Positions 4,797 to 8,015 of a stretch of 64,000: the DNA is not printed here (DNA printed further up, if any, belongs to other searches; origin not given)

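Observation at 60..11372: Translationally coupled operon of DUF499 ATPase, small ORF, DUF1156 N6-adenine methylase, PLD+SNF2 helicase and DUF3427: a BREX/DISARM-like methylation-based defence module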

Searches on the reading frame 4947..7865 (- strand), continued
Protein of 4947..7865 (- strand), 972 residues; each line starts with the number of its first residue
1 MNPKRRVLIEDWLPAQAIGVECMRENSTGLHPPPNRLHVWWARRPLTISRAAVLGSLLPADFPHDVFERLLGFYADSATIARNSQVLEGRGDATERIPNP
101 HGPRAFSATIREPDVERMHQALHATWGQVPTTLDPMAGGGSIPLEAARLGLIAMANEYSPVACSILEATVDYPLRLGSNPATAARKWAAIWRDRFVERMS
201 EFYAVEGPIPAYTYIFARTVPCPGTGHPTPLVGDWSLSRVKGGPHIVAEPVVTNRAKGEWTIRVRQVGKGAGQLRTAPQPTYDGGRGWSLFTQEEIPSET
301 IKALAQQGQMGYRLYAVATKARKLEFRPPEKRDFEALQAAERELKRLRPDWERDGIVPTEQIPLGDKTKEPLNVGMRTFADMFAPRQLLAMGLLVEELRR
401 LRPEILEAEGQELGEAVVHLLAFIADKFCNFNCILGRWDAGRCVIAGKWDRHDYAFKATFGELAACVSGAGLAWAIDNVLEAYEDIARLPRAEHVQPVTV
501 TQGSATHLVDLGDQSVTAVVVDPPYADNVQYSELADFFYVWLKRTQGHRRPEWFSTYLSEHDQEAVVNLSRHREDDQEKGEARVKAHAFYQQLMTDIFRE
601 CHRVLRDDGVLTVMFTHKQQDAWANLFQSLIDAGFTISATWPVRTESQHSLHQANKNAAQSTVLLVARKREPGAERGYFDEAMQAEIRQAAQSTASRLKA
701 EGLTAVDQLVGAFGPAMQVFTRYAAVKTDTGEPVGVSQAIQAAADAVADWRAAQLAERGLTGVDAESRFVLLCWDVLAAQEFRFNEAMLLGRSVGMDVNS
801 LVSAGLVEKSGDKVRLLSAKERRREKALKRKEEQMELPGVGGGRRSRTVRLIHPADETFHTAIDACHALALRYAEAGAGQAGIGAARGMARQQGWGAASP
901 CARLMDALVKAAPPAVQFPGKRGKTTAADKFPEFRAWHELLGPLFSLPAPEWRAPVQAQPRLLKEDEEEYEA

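Call 66: get_annotated_region(hit=H34, flank=7000)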
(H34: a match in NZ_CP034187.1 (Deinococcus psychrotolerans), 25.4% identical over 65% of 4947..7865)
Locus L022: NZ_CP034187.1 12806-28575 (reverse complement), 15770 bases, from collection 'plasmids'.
description: Deinococcus psychrotolerans strain S14-83 plasmid unnamed3, complete sequence
organism: Deinococcus psychrotolerans (NCBI taxid 2489213)
taxonomy: Bacteria; Deinococcota; Deinococci; Deinococcales; Deinococcaceae; Deinococcus; Deinococcus psychrotolerans
host: -; source: whole organism,R2A medium; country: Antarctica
typing (MOB-suite, as given by PLSDB): non-mobilizable
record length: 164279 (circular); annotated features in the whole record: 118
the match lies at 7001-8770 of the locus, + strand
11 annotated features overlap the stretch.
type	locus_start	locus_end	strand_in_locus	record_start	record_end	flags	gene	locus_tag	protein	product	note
CDS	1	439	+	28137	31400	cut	-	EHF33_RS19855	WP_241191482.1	UvrD-helicase domain-containing protein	-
CDS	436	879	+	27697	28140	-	-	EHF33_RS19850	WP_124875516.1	hypothetical protein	-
CDS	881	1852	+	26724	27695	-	-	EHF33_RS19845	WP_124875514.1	WYL domain-containing protein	-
CDS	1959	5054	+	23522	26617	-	-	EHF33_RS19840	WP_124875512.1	DUF499 domain-containing protein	-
CDS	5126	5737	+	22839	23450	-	-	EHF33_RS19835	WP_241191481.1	DUF3780 domain-containing protein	-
CDS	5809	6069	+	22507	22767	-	-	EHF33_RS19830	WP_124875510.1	type II toxin-antitoxin system prevent-host-death family antitoxin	GO:0008219 - cell death [Evidence IEA]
CDS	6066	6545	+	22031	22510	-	-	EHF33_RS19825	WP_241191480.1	type II toxin-antitoxin system VapC family toxin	-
CDS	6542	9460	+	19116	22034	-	-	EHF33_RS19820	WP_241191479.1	anti-phage-associated DUF1156 domain-containing protein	GO:0051607 - defense response to virus [Evidence IEA]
CDS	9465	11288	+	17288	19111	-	-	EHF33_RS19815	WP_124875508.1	hypothetical protein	-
CDS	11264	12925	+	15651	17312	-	-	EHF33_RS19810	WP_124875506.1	hypothetical protein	-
CDS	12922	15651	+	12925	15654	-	-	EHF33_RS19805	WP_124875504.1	phospholipase D-like domain-containing anti-phage protein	GO:0051607 - defense response to virus [Evidence IEA]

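Call 67: find_homologous_proteins(query=L021:6375-6959:+, max_evalue=0.00001)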
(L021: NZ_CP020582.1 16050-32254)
Query L021:6375-6959:+ (195 aa): 1327 proteins with E <= 0.00001 among 1396 candidates; the best 120 are listed.
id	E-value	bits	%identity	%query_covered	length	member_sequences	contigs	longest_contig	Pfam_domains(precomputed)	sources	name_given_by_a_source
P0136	5.8e-119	413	89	100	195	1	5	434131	PF12635.13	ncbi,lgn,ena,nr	ncbi:TPA: DUF3780 domain-containing protein [Escherichia coli]|nr:DUF3780 domain-containing protein 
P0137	3.2e-118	410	89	100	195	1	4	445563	PF12635.13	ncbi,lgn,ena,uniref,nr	ncbi:anti-phage-associated DUF3780 domain-containing protein [Escherichia coli]|uniref:anti-phage-as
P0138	1.2e-117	409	88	100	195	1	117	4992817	PF12635.13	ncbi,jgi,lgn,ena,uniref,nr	ncbi:Protein of uncharacterised function (DUF3780) [Enterobacter hormaechei]|jgi:hypothetical protei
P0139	1.5e-117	408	89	100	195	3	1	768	PF12635.13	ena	-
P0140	4.5e-117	407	88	100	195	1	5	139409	PF12635.13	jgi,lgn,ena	-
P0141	4.7e-117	407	88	100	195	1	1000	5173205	PF12635.13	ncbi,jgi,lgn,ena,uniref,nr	ncbi:anti-phage-associated DUF3780 domain-containing protein [Escherichia coli]|uniref:DUF3780 domai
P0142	7.3e-117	406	88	100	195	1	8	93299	PF12635.13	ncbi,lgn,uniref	ncbi:anti-phage-associated DUF3780 domain-containing protein [Enterobacter bugandensis]|uniref:anti-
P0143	1.2e-116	405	88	100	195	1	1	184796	PF12635.13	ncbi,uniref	ncbi:anti-phage-associated DUF3780 domain-containing protein [Escherichia coli]|uniref:anti-phage-as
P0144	1.6e-116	405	88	100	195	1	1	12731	PF12635.13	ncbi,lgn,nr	ncbi:DUF3780 domain-containing protein [Escherichia coli]|nr:DUF3780 domain-containing protein [Esch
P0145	1.8e-116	405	88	100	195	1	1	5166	PF12635.13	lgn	-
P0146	1.8e-116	405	88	100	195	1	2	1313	PF12635.13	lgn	-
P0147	4.3e-116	403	88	100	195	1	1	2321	PF12635.13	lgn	-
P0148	4.4e-116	403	87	100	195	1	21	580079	PF12635.13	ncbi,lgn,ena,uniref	ncbi:TPA: anti-phage-associated DUF3780 domain-containing protein [Enterobacter roggenkampii]|uniref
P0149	7.0e-116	403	88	100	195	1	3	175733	PF12635.13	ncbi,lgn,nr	ncbi:DUF3780 domain-containing protein [Escherichia coli]|nr:DUF3780 domain-containing protein [Esch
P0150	8.1e-116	403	88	100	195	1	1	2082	PF12635.13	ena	-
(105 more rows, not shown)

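Call 86: predict_structure(alignment_id=A3)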
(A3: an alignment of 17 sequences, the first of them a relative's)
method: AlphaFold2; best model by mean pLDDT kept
length: 195 residues; sequences in the alignment: 17
mean_pLDDT: 51.4   pTM: 0.49
mean pLDDT of the five models: 51.4, 49.4, 48.3, 47.7, 38.3
residues with pLDDT >= 90: 0; 70-90: 30; 50-70: 71; < 50: 94
segments of 3 or more residues with pLDDT < 50: 1-15, 22-30, 36-55, 81-88, 142-147, 161-195
pLDDT, mean of each block of 10 residues (from residue 1): 24 44 46 48 38 52 70 63 47 67 68 74 75 64 47 58 34 31 35 34
secondary structure, 60 per line:
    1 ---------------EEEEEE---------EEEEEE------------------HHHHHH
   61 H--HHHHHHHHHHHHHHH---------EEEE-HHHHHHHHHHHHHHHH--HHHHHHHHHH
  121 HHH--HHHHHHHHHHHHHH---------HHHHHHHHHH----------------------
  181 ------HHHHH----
elements in order: E16-21 E31-36 H55-61 H64-78 E88-91 H93-108 H111-123 H126-139 H149-158 H187-191

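Call 102: find_related_loci(query=A3, collection=viral_contigs, flank=7000)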
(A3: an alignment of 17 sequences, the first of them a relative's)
Query A3 (195 aa) in viral_contigs; peptide patterns used: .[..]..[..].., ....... (x = any residue, [..] = any of these).
114 stretches matched a pattern; 12 encode a relative of the query (tblastn E <= 1e-3); 12 distinct loci.
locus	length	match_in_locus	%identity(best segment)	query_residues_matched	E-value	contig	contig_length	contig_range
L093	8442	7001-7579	71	2-195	8e-94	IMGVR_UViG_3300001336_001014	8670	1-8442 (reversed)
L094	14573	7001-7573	70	4-195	7e-93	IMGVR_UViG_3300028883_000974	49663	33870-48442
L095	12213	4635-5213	70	2-195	2e-92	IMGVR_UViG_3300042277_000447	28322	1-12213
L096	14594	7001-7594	65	1-195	7e-87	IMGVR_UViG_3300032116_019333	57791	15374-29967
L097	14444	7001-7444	57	6-159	4e-54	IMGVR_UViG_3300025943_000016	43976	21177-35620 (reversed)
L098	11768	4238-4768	43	4-185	1e-40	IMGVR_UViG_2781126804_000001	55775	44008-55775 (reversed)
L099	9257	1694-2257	40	1-188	2e-39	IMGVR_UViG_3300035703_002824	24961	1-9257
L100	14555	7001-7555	41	4-188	4e-39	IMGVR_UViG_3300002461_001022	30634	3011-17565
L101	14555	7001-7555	41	4-188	3e-39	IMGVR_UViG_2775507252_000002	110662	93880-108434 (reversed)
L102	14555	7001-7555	40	4-188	9e-38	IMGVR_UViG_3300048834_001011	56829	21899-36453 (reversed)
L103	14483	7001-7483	45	2-167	2e-40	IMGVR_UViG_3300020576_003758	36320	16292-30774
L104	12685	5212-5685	31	4-174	8e-16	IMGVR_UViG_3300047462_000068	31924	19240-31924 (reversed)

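Call 107: search_protein_families(library=phrogs, proteins=[L097:6992-7447:+, L097:8846-10807:+, L097:8257-8862:+, L097:4146-4817:-, L103:6989-7468:+, L103:5560-6435:+, L103:9488-10708:-, L103:8393-9466:-, L104:5185-5688:+, L104:9479-10501:+], max_evalue=0.001)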
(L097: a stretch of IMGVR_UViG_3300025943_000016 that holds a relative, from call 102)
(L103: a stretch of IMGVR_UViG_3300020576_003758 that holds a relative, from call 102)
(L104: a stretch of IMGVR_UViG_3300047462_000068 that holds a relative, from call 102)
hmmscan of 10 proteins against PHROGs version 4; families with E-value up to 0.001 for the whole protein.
L097:6992-7447:+ (151 aa): 0 families

L097:8846-10807:+ (653 aa): 4 families
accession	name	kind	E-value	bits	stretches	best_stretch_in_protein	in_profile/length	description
phrog_15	-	head and packaging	7.1e-104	350.3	1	30-644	358-930/1330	terminase large subunit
phrog_675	-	head and packaging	2.3e-22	80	1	19-333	14-298/576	terminase large subunit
phrog_21311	-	head and packaging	2.1e-16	61.5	1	135-319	25-199/218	terminase large subunit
phrog_15657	-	unknown function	0.00088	19.9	0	403-449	92-138/230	-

L097:8257-8862:+ (201 aa): 0 families

L097:4146-4817:- (223 aa): 1 family
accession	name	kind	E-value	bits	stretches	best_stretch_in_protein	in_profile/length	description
phrog_6361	-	unknown function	5.2e-18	66.4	1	21-216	16-200/203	-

L103:6989-7468:+ (159 aa): 0 families

L103:5560-6435:+ (291 aa): 4 families
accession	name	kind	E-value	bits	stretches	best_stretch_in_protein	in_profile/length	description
phrog_434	-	DNA, RNA and nucleotide metabolism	2.1e-48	166.4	1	10-286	45-357/372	RecE-like recombination exonuclease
phrog_149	-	DNA, RNA and nucleotide metabolism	1.9e-18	67.3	1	11-235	590-836/1242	exonuclease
phrog_7655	-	DNA, RNA and nucleotide metabolism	8.3e-14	52.3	1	16-161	4-154/551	RecE-like recombination exonuclease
phrog_19855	-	head and packaging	7.4e-07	28.1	1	11-178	453-625/1257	virion structural protein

L103:9488-10708:- (406 aa): 2 families
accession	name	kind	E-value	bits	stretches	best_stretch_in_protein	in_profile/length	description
phrog_1645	-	head and packaging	1.2e-32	114.3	1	12-397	41-423/440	virion structural protein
phrog_5838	-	head and packaging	8.9e-06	24.7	1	118-363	544-783/1106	virion structural protein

L103:8393-9466:- (357 aa): 0 families

L104:5185-5688:+ (167 aa): 0 families

L104:9479-10501:+ (340 aa): 2 families
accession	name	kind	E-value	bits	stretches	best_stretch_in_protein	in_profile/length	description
phrog_323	-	transcription regulation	7.8e-06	26.6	1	27-167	139-288/319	transcriptional regulator, D5-like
phrog_517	-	DNA, RNA and nucleotide metabolism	0.0005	22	1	24-76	73-125/128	HTH DNA binding protein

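Call 108: search_protein_families(library=pfam, proteins=[L097:6992-7447:+, L103:6989-7468:+, L104:5185-5688:+, L020:6503-6985:+, L019:7510-7953:+], max_evalue=0.01)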
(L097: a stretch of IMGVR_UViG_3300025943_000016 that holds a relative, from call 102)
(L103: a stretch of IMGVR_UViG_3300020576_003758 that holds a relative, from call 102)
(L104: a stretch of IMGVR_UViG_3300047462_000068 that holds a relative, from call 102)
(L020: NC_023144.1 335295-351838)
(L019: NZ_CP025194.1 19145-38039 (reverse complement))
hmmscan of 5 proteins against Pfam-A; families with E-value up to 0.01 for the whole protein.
L097:6992-7447:+ (151 aa): 1 family
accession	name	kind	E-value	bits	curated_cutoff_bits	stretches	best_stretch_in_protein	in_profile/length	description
PF12635.12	DUF3780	-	2.3e-56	190.9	27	1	4-151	6-158/184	Protein of unknown function (DUF3780)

L103:6989-7468:+ (159 aa): 1 family
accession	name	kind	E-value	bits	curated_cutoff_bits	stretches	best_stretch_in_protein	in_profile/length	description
PF12635.12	DUF3780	-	1.8e-53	181.5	27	1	5-157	2-158/184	Protein of unknown function (DUF3780)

L104:5185-5688:+ (167 aa): 1 family
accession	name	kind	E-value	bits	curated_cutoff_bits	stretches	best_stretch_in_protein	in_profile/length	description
PF12635.12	DUF3780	-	4.7e-30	105.2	27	1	9-158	3-164/184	Protein of unknown function (DUF3780)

L020:6503-6985:+ (160 aa): 1 family
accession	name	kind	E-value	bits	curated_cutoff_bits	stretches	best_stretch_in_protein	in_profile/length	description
PF24728.1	DUF7680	-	5e-28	98.5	24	1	51-157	34-141/141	Domain of unknown function (DUF7680)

L019:7510-7953:+ (147 aa): 1 family
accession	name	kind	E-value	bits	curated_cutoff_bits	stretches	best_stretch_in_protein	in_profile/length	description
PF24728.1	DUF7680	-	3.9e-06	27.5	24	1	4-142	3-138/141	Domain of unknown function (DUF7680)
